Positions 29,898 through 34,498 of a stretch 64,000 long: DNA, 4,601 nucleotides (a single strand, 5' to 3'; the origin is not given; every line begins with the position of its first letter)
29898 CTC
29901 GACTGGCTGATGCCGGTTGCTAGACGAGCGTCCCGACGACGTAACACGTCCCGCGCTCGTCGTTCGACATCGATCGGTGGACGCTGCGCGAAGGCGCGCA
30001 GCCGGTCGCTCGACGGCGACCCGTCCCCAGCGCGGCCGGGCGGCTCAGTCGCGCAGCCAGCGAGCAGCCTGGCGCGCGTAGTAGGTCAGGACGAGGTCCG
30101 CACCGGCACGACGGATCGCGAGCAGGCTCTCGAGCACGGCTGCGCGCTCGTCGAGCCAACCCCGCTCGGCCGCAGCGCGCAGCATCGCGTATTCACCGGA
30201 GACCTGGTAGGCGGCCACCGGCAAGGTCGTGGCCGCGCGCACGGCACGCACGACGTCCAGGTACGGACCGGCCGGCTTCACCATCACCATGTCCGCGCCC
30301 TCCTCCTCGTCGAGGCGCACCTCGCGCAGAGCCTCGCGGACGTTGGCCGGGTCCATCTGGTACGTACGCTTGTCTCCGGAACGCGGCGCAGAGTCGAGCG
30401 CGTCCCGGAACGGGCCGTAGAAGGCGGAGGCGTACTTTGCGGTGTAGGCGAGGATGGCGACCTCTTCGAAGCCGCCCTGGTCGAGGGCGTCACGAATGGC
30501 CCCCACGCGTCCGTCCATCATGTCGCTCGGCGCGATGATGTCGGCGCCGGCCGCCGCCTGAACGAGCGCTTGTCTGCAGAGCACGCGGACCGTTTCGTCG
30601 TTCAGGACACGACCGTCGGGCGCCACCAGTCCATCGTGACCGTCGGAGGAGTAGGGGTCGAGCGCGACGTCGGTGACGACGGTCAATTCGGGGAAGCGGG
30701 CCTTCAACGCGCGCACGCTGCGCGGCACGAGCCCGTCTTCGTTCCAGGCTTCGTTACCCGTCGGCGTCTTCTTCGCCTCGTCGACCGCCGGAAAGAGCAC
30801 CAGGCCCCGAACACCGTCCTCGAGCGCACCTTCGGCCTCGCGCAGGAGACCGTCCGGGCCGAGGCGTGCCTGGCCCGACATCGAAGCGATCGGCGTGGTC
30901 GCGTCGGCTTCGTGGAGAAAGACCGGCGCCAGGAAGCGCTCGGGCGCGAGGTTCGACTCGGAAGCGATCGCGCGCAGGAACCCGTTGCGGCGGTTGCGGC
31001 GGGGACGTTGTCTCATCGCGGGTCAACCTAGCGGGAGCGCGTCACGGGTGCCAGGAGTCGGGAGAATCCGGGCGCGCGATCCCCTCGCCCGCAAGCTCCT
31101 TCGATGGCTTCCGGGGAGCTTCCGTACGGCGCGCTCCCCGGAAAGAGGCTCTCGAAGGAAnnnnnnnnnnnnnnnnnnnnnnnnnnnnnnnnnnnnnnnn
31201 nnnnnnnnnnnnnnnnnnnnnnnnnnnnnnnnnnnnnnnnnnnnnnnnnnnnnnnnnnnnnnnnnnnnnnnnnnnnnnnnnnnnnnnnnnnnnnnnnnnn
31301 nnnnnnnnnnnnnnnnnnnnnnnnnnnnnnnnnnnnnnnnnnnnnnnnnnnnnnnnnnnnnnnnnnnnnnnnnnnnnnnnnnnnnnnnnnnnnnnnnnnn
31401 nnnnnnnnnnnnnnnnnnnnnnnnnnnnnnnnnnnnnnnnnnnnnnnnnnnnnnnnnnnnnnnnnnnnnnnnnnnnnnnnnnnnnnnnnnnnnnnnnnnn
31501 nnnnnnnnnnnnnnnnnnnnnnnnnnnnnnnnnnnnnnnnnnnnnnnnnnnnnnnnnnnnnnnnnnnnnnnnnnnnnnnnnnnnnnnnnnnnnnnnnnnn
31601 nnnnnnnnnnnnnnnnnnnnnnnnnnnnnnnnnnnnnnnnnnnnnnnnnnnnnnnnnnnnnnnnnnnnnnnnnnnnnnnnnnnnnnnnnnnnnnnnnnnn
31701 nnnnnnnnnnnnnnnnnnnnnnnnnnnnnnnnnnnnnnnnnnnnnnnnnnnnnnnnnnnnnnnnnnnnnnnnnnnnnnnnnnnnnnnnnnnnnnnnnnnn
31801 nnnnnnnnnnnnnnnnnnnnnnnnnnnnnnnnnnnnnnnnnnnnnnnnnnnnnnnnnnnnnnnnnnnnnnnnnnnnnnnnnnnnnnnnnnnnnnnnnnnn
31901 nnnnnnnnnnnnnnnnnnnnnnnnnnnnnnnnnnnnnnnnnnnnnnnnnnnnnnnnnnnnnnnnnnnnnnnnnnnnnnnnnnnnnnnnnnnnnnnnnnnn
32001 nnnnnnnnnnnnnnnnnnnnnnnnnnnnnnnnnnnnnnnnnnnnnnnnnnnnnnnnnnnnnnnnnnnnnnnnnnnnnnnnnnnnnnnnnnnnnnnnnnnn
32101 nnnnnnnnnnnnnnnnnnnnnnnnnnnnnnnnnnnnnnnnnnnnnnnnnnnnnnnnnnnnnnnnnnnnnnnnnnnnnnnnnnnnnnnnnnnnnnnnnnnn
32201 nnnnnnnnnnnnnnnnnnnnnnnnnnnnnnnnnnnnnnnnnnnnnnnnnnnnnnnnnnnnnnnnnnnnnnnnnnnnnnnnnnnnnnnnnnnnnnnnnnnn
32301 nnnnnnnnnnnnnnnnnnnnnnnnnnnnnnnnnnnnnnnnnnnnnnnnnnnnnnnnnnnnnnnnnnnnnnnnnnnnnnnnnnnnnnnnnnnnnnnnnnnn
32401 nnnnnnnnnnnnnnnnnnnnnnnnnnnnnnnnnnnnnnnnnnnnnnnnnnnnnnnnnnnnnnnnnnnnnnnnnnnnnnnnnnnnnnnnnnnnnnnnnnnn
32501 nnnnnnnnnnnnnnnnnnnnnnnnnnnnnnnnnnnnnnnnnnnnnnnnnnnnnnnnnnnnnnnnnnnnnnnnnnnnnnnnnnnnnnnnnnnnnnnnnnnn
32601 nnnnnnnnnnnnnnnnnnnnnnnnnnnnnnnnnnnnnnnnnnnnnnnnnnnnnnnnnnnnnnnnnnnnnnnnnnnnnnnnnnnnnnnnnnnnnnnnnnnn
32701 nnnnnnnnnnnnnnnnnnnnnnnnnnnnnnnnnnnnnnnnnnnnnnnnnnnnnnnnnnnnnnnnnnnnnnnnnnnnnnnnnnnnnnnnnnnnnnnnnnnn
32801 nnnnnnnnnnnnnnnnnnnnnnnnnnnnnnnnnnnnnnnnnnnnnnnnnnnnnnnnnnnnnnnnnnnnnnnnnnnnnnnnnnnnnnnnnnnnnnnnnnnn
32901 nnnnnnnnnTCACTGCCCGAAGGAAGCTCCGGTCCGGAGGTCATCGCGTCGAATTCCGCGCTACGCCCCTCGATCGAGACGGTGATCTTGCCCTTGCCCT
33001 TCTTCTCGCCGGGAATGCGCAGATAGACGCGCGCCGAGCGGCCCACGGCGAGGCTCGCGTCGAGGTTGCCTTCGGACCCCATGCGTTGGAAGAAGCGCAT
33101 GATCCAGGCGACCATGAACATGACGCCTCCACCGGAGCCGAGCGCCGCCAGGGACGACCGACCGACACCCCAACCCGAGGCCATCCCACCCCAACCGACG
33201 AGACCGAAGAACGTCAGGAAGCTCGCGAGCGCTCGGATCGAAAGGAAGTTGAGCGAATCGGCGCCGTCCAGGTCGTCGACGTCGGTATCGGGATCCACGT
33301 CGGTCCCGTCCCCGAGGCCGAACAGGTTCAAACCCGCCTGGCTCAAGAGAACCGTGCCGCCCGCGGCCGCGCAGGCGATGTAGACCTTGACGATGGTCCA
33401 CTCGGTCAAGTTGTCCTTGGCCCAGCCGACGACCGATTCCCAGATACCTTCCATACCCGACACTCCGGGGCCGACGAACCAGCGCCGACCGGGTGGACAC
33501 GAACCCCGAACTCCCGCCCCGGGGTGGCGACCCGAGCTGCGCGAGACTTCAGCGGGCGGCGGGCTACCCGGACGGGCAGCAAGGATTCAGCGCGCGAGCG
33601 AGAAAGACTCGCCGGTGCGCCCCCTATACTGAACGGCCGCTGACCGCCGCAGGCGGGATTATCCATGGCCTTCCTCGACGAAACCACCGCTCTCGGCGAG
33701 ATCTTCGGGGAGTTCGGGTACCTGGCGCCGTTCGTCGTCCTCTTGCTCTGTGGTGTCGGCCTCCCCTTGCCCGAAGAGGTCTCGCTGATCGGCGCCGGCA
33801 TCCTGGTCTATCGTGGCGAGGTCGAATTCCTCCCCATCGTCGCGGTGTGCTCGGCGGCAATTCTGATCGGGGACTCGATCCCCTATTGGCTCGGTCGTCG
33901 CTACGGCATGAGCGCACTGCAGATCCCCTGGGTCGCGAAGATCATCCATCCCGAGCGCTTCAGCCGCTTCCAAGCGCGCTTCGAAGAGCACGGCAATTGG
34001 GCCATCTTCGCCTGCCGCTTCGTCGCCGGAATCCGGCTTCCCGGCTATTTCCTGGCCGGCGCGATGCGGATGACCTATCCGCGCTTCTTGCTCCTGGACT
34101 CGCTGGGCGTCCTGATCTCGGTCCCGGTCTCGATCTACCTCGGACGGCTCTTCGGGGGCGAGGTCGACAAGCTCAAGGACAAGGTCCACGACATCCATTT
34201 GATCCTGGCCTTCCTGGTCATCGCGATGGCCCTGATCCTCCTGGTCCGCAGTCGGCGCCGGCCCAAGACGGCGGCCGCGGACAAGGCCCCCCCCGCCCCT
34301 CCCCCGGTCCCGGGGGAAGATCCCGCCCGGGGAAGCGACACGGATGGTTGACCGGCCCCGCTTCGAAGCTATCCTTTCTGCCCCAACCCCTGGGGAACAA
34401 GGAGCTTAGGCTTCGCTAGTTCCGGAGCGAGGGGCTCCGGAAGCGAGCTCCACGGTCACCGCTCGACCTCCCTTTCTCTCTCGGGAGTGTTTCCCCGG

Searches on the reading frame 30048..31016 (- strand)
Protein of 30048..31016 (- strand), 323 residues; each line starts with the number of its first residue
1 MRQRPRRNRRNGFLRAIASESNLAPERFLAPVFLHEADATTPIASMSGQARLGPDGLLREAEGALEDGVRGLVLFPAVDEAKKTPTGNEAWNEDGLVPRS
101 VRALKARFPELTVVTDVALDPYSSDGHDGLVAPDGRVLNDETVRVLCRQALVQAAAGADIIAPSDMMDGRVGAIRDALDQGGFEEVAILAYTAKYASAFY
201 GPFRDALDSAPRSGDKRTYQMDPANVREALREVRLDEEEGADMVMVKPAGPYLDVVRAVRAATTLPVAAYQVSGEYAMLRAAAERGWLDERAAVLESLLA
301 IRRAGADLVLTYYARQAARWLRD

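Call 73: search_protein_families(library=pfam, proteins=[window:30048-31016:-], max_evalue=0.0001)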
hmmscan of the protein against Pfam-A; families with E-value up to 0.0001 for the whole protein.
window:30048-31016:- (323 aa): 1 family
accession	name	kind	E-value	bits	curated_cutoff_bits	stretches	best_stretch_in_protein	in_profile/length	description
PF00490.27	ALAD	-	1.6e-134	448.4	24.6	1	3-320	2-317/317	Delta-aminolevulinic acid dehydratase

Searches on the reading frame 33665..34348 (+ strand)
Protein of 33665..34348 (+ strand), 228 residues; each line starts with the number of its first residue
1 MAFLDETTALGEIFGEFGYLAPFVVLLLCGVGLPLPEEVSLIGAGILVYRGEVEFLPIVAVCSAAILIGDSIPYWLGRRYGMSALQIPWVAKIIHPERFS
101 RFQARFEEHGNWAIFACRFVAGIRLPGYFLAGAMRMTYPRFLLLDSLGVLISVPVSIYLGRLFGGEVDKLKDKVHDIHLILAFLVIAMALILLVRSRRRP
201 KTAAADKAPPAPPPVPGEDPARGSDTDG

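Call 73: search_protein_families(library=pfam, proteins=[window:33665-34348:+], max_evalue=0.0001)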
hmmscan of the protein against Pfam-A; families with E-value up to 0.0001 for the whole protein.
window:33665-34348:+ (228 aa): 1 family
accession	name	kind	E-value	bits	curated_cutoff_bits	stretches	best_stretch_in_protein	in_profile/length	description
PF09335.16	VTT_dom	-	5.5e-17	62.8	33.9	1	35-161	1-122/123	VTT domain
